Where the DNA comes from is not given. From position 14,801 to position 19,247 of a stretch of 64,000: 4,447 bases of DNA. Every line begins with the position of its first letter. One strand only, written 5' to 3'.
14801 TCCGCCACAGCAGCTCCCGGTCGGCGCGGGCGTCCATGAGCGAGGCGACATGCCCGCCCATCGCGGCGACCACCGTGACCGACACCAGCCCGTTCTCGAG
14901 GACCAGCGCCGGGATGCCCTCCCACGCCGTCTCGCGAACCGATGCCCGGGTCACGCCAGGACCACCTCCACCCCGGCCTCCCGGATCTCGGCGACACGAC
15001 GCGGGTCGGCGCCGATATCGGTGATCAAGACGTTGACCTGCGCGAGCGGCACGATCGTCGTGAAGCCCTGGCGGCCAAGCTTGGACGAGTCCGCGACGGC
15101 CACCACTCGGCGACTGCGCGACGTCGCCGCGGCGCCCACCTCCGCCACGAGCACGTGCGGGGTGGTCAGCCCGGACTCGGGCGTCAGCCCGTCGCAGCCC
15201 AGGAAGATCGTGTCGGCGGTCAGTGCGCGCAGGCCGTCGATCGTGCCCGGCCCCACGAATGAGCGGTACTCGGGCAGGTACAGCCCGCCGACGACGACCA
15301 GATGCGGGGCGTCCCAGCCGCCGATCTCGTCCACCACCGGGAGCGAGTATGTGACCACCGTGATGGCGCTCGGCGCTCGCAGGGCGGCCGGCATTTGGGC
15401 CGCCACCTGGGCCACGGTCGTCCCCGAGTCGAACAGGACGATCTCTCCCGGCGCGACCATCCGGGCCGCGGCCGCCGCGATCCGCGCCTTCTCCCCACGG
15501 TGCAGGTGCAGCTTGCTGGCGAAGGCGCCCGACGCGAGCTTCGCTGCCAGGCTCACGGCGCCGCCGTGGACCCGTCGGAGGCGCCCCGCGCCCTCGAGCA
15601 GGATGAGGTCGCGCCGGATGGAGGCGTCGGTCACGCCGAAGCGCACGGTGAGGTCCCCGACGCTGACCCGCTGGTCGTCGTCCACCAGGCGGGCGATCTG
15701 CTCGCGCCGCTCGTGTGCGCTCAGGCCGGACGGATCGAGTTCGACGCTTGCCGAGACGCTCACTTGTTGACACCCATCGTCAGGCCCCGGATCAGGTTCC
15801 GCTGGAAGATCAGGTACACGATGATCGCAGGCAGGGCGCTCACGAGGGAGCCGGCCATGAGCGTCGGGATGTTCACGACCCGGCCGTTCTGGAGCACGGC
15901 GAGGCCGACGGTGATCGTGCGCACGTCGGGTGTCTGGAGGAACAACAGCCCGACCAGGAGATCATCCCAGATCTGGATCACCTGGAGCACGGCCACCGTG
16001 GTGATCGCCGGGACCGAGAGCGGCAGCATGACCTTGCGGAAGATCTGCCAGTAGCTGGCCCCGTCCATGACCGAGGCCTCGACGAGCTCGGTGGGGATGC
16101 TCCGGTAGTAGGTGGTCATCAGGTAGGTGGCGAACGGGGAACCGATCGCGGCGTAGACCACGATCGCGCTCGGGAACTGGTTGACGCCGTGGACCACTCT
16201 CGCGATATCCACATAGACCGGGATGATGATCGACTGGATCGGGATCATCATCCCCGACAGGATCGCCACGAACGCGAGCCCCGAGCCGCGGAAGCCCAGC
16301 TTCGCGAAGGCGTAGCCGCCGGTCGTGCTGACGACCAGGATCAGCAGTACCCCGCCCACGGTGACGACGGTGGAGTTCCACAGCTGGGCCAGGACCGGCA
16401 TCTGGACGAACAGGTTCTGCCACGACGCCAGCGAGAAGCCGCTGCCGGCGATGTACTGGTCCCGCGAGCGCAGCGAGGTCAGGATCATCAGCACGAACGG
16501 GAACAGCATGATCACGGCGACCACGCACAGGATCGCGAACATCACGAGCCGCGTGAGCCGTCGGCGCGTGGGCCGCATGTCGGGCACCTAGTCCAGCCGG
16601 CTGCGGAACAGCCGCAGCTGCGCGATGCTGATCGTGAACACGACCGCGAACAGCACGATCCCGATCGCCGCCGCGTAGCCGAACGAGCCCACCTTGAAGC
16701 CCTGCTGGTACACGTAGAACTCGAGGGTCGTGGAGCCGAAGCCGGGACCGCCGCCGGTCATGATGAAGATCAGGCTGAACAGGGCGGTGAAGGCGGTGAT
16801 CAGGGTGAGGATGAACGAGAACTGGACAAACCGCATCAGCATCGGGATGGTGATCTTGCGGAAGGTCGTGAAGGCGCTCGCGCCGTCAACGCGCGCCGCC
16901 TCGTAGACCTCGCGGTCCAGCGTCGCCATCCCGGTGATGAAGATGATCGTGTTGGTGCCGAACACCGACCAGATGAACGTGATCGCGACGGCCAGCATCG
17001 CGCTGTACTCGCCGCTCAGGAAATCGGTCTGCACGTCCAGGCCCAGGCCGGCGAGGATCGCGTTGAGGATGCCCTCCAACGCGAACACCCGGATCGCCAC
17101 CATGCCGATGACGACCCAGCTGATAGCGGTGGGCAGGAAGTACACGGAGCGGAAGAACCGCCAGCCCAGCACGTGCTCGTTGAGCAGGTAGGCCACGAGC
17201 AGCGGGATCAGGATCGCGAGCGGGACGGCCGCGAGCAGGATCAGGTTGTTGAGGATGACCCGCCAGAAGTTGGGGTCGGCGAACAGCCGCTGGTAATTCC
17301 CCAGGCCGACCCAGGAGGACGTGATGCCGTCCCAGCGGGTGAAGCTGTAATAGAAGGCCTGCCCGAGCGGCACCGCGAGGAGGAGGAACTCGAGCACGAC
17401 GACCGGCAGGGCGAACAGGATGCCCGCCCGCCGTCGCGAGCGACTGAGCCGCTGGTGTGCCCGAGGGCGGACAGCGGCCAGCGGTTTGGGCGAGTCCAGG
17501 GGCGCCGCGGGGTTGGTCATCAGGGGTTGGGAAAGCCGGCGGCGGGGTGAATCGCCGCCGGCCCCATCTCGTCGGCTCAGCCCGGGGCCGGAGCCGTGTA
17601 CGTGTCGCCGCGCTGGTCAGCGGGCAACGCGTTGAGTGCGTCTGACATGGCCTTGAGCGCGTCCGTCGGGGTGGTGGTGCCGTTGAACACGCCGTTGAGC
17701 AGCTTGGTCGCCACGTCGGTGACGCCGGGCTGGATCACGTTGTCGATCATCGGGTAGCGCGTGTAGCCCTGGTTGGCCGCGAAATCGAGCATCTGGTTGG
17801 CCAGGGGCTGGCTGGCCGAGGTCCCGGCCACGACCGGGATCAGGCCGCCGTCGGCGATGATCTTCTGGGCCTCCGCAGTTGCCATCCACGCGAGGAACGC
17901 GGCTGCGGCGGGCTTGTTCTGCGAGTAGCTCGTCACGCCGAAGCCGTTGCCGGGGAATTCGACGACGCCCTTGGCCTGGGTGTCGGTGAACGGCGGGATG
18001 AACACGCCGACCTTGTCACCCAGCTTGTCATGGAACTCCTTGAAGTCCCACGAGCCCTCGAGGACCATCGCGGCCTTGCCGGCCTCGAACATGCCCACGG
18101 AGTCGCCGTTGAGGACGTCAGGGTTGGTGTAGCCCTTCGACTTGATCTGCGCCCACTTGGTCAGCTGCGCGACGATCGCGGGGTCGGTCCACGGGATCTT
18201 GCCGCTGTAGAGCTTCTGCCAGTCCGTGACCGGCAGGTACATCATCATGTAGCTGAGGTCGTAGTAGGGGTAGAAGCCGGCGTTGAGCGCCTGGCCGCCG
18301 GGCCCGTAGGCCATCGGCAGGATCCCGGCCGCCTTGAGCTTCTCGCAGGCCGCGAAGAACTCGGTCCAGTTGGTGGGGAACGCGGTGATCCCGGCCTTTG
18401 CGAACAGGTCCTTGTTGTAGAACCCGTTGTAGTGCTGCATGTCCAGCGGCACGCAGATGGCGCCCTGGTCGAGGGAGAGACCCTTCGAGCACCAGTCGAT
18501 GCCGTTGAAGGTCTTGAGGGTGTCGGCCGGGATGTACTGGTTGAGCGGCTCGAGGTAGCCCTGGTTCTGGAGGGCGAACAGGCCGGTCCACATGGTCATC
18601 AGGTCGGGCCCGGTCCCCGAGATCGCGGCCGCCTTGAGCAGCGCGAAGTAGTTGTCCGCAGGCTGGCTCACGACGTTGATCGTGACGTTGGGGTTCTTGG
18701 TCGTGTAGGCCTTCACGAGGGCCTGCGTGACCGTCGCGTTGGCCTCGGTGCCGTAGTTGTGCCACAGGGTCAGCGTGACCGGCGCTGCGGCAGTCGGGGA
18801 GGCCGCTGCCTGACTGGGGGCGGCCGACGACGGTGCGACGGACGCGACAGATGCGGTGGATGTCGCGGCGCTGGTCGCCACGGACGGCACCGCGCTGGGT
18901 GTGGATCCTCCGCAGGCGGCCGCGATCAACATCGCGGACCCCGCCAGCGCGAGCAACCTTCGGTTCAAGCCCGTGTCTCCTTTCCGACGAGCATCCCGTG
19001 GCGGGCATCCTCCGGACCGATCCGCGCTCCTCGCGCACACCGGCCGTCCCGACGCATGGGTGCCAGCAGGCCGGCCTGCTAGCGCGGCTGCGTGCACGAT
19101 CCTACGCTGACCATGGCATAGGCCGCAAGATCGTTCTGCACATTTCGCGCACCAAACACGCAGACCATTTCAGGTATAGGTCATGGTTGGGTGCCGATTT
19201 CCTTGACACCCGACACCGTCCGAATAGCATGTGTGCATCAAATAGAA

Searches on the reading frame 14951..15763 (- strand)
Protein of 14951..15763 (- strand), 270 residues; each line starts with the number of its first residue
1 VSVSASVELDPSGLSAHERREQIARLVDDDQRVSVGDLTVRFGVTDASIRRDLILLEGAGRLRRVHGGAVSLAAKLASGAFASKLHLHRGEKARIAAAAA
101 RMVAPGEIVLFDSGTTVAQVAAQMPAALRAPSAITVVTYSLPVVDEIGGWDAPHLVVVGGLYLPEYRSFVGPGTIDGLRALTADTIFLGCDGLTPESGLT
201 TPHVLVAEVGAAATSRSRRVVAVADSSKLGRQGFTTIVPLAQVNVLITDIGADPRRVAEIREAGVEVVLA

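Call 76: search_protein_families(library=pfam, proteins=[window:14951-15763:-], max_evalue=0.00001)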
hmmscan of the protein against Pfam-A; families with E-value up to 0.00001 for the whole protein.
window:14951-15763:- (270 aa): 2 families
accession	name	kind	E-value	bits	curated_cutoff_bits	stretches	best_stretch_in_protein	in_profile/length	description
PF00455.28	DeoRC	-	7.7e-41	140.2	31.8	1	89-249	3-159/160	DeoR C terminal sensor domain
PF08220.18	HTH_DeoR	-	9.2e-14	51.4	21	1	19-72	1-54/57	DeoR-like helix-turn-helix domain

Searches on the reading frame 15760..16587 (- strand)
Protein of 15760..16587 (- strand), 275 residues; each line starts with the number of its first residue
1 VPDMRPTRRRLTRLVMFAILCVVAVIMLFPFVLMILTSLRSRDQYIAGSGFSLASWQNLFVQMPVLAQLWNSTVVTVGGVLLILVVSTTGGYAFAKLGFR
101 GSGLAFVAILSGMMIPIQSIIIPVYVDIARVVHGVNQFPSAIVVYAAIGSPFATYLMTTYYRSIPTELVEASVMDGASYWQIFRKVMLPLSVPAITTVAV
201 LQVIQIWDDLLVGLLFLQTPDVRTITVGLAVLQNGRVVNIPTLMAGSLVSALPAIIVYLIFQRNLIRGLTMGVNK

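Call 76: search_protein_families(library=pfam, proteins=[window:15760-16587:-], max_evalue=0.00001)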
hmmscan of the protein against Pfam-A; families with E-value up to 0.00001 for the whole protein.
window:15760-16587:- (275 aa): 1 family
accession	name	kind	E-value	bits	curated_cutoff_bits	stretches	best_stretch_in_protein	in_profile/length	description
PF00528.27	BPD_transp_1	-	8.5e-19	68.4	26.4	1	90-268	4-181/184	Binding-protein-dependent transport system inner membrane component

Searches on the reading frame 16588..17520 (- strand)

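Call 77: search_protein_families(library=pfam, proteins=[window:16588-17520:-], max_evalue=0.00001)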
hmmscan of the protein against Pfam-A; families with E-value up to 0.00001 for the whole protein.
window:16588-17520:- (310 aa): 1 family
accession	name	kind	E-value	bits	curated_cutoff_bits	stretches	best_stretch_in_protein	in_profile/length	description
PF00528.27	BPD_transp_1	-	3e-15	56.8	26.4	1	103-302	2-175/184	Binding-protein-dependent transport system inner membrane component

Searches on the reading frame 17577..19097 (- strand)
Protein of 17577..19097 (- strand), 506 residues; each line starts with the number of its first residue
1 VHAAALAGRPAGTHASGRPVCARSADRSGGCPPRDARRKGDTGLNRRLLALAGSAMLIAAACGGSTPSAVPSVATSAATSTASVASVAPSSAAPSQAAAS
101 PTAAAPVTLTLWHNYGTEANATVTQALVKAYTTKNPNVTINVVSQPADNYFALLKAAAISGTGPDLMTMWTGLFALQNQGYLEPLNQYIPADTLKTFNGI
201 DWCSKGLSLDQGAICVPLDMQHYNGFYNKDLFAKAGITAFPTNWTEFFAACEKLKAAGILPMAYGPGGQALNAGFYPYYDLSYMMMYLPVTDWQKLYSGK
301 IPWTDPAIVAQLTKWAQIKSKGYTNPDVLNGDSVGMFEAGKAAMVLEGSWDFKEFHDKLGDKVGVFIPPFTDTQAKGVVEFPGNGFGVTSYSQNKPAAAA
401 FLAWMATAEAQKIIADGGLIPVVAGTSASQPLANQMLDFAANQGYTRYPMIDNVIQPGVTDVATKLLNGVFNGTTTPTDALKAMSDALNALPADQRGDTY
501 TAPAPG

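Call 77: search_protein_families(library=pfam, proteins=[window:17577-19097:-], max_evalue=0.00001)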
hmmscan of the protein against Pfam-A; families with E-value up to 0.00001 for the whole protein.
window:17577-19097:- (506 aa): 2 families
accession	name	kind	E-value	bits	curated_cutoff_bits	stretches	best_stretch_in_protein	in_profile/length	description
PF01547.30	SBP_bac_1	-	4.7e-37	129.1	26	1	122-412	8-307/307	Bacterial extracellular solute-binding protein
PF13416.11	SBP_bac_8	-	6.9e-30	105.2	27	1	126-433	1-272/279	Bacterial extracellular solute-binding protein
